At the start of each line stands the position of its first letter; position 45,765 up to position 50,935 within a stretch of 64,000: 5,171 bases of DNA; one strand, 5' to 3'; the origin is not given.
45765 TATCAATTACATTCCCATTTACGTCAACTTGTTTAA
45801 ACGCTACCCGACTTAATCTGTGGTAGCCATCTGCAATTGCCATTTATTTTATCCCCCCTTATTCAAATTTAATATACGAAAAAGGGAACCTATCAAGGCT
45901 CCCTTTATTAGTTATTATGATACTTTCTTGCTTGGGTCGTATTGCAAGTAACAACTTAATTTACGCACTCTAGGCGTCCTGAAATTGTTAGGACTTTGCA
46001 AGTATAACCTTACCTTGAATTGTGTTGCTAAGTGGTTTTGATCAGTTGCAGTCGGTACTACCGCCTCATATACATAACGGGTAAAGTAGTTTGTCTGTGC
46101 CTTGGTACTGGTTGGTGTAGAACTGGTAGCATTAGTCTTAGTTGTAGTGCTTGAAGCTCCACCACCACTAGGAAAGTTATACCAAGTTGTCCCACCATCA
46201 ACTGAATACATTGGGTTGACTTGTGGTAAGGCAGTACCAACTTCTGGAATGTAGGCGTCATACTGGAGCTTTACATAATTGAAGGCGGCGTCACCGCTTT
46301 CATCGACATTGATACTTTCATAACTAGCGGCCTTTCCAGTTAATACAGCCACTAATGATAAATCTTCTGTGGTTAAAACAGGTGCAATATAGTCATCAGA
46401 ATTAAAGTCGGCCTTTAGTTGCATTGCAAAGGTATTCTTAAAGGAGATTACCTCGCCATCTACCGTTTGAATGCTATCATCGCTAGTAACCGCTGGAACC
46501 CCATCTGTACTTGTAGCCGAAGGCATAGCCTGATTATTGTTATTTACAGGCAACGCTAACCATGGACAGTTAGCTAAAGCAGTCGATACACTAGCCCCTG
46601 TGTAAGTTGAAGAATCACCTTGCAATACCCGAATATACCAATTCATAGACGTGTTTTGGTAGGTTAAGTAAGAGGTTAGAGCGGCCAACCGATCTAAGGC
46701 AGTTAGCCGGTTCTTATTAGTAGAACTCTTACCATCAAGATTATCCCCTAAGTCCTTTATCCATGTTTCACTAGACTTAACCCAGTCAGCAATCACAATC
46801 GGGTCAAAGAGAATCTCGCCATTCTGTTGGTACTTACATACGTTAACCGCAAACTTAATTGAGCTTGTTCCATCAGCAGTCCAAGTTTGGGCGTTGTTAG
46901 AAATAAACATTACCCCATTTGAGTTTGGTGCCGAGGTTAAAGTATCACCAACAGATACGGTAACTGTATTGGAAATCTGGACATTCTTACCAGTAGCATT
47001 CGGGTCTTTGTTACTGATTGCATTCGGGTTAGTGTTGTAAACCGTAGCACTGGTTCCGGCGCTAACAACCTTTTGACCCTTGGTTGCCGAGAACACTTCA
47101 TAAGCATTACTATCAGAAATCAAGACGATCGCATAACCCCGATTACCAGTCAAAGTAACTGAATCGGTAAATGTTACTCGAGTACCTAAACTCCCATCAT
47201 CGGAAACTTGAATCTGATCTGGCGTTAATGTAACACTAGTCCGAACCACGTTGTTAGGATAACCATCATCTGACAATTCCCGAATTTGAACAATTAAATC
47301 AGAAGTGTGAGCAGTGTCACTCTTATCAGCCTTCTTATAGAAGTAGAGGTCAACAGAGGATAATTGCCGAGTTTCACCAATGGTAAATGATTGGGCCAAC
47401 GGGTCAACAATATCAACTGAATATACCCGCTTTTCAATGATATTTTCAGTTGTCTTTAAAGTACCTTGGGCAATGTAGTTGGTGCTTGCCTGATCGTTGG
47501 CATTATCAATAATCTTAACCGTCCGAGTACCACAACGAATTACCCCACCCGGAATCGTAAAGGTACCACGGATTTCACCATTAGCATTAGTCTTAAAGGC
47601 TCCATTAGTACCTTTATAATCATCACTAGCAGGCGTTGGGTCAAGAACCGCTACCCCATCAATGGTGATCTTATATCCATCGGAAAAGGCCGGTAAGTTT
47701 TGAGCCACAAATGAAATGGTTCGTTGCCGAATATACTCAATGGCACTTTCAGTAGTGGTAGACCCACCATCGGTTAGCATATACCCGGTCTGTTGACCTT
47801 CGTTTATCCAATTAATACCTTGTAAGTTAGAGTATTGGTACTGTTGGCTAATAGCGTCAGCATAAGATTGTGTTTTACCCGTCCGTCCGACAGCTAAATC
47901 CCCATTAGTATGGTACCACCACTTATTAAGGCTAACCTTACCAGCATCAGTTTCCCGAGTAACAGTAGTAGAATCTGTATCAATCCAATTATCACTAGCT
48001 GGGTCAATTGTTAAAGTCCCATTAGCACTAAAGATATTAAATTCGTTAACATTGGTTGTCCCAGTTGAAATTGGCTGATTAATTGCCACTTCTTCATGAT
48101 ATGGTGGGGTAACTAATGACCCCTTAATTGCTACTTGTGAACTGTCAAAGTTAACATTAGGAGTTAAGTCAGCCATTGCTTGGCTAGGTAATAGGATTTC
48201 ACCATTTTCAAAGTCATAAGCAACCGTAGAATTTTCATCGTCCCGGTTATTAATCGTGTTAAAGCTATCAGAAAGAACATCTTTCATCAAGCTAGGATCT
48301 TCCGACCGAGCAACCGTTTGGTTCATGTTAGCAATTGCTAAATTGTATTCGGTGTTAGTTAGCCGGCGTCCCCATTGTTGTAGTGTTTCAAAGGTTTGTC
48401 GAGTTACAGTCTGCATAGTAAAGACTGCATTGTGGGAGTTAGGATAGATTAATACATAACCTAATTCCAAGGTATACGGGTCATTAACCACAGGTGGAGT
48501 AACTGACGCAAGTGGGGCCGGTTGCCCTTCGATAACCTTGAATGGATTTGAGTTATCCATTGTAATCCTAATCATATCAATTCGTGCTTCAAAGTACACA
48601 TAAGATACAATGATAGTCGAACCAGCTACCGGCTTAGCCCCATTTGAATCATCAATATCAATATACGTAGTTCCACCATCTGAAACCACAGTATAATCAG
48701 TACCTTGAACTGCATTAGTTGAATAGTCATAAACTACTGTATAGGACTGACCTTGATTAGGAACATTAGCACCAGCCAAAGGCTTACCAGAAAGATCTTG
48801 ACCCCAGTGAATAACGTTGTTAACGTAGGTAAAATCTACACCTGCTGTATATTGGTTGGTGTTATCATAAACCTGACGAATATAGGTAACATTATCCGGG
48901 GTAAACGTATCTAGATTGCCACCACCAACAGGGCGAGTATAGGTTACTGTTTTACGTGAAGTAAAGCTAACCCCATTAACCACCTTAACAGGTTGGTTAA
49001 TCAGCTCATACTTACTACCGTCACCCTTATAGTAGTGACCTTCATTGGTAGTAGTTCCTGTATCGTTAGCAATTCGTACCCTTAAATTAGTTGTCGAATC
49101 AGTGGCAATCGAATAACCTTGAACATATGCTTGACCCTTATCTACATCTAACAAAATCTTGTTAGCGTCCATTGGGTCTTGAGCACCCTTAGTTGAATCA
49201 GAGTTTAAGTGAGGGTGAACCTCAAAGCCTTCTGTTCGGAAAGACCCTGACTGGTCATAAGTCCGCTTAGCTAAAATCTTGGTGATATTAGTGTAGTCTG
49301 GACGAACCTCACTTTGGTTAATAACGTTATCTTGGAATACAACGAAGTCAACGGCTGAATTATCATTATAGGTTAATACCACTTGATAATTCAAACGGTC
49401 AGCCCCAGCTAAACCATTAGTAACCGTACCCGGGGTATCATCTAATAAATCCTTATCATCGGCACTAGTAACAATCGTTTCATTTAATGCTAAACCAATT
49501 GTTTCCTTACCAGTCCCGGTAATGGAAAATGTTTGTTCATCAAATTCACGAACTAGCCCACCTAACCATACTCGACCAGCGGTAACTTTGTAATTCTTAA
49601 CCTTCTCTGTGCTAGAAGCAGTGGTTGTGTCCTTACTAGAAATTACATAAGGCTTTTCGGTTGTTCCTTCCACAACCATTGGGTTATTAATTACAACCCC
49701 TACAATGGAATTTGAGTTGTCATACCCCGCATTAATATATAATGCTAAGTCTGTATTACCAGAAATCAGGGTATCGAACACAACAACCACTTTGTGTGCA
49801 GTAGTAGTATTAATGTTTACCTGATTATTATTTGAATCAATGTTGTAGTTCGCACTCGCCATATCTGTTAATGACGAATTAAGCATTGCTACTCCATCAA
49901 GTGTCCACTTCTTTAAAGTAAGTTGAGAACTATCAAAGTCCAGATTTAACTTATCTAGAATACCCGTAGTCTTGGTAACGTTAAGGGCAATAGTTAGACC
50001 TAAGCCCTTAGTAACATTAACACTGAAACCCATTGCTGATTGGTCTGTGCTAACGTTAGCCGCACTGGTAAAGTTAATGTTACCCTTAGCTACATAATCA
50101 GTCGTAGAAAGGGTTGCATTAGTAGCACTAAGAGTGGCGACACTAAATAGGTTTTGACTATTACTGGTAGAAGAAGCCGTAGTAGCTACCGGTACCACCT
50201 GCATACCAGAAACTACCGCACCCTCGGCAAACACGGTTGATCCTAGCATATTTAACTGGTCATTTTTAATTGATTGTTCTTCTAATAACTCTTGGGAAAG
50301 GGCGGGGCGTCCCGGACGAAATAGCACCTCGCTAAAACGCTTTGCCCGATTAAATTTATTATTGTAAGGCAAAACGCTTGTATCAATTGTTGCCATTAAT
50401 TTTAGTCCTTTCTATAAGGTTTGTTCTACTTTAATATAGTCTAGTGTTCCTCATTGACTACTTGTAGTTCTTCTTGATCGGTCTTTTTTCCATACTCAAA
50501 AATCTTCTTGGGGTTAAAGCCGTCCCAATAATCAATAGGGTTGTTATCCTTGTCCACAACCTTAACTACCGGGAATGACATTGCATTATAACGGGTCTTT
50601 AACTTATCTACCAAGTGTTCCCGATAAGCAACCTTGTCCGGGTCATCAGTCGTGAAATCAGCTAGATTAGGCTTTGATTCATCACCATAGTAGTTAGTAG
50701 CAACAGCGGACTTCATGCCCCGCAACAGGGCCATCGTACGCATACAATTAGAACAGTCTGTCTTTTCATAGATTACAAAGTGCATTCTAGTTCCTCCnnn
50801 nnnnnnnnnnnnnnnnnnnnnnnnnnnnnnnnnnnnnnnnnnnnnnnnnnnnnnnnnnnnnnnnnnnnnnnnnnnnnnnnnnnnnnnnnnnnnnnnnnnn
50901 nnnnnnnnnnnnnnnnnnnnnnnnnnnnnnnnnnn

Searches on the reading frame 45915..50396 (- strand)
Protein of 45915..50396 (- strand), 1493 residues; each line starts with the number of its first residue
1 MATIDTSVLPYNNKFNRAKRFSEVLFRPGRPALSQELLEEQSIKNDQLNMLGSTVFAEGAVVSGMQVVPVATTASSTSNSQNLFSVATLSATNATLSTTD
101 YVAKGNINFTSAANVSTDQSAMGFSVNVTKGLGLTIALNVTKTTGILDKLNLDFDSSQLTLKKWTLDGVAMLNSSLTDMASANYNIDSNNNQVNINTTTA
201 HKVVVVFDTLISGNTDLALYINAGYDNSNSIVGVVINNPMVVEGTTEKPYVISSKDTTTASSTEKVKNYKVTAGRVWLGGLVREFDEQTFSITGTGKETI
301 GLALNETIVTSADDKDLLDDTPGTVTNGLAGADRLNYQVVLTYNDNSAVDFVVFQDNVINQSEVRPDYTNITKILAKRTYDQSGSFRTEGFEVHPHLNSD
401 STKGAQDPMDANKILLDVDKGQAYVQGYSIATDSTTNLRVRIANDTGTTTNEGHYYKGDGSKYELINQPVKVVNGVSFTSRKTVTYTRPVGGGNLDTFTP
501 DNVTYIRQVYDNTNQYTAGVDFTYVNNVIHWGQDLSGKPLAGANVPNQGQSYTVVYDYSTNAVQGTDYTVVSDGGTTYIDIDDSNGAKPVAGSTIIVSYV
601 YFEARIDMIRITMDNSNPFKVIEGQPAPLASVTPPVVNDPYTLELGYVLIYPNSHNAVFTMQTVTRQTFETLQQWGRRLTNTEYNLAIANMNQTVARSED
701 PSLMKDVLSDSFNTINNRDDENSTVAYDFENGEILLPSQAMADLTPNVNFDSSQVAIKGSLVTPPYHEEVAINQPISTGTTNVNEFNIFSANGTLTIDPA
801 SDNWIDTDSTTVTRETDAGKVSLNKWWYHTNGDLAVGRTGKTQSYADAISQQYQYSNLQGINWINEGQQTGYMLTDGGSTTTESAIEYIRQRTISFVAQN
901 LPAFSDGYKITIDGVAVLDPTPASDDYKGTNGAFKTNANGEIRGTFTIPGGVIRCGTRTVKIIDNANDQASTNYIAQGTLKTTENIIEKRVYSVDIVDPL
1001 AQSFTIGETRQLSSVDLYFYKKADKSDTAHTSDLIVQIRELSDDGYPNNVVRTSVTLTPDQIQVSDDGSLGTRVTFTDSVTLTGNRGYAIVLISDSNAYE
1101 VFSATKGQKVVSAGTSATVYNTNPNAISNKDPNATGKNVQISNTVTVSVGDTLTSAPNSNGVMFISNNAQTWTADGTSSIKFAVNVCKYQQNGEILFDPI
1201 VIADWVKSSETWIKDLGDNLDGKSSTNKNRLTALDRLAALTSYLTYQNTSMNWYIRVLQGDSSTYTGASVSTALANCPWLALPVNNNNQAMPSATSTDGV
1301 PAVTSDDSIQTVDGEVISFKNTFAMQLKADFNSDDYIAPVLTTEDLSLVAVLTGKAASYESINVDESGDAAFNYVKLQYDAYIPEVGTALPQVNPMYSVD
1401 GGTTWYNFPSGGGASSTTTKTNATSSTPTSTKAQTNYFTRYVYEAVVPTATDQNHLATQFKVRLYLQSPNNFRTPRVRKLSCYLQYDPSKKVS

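Call 31: search_protein_families(library=pfam, proteins=[window:45915-50396:-], max_evalue=0.01)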
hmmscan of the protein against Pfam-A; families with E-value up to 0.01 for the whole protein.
window:45915-50396:- (1493 aa): 1 family
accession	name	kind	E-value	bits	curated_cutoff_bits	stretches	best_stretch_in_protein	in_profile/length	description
PF16075.10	DUF4815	-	1.7e-118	396.9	30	2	268-809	66-568/570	Domain of unknown function (DUF4815)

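Call 33: search_solved_structures(query=window:45915-50396:-, max_evalue=0.01)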
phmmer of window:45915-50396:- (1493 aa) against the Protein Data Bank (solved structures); distinct sequences matched with E-value up to 0.01: 1.
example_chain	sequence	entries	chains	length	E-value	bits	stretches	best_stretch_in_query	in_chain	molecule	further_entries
9euf_0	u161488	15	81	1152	1.2e-145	490.2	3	270-1108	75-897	DUF4815 domain-containing protein | ORF65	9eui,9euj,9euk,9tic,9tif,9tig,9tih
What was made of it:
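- Closest known: Staphylococcus phage 812. Different: The gene also sits at a different position in the baseplate module (calls 31, 33).
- It lies at the end of the baseplate module, and a tripod homologue occupies the 'spike' position (calls 31, 33).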

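Call 36: search_protein_families(library=phrogs, proteins=[window:45915-50396:-], max_evalue=0.00001)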
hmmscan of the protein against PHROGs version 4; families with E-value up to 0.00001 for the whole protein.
window:45915-50396:- (1493 aa): 4 families
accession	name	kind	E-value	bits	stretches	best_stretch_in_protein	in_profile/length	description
phrog_877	-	unknown function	0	1119.4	1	1-1485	1-1139/1141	-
phrog_358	-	unknown function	3.2e-107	360.6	4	578-923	870-1239/2056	-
phrog_5986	-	unknown function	5.9e-59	200.8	3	932-1111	7-173/409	-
phrog_17266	-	unknown function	1.2e-13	51.9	1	269-488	71-293/314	-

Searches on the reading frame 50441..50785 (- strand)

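Call 31: search_protein_families(library=pfam, proteins=[window:50441-50785:-], max_evalue=0.01)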
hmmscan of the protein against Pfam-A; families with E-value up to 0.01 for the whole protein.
window:50441-50785:- (114 aa): 3 families
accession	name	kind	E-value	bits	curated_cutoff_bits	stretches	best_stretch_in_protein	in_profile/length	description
PF13098.12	Thioredoxin_2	-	1.4e-05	25.8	27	1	3-97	9-101/104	Thioredoxin-like domain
PF00462.30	Glutaredoxin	-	0.0014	19.2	22.9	0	4-27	2-25/60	Glutaredoxin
PF13905.12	Thioredoxin_8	-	0.0083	16.9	27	0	6-82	8-93/94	Thioredoxin-like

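Call 36: search_protein_families(library=phrogs, proteins=[window:50441-50785:-], max_evalue=0.00001)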
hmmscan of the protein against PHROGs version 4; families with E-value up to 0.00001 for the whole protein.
window:50441-50785:- (114 aa): 1 family
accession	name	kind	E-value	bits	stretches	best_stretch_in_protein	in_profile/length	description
phrog_22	-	DNA, RNA and nucleotide metabolism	1.8e-08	35.6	1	1-98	71-143/162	thioredoxin domain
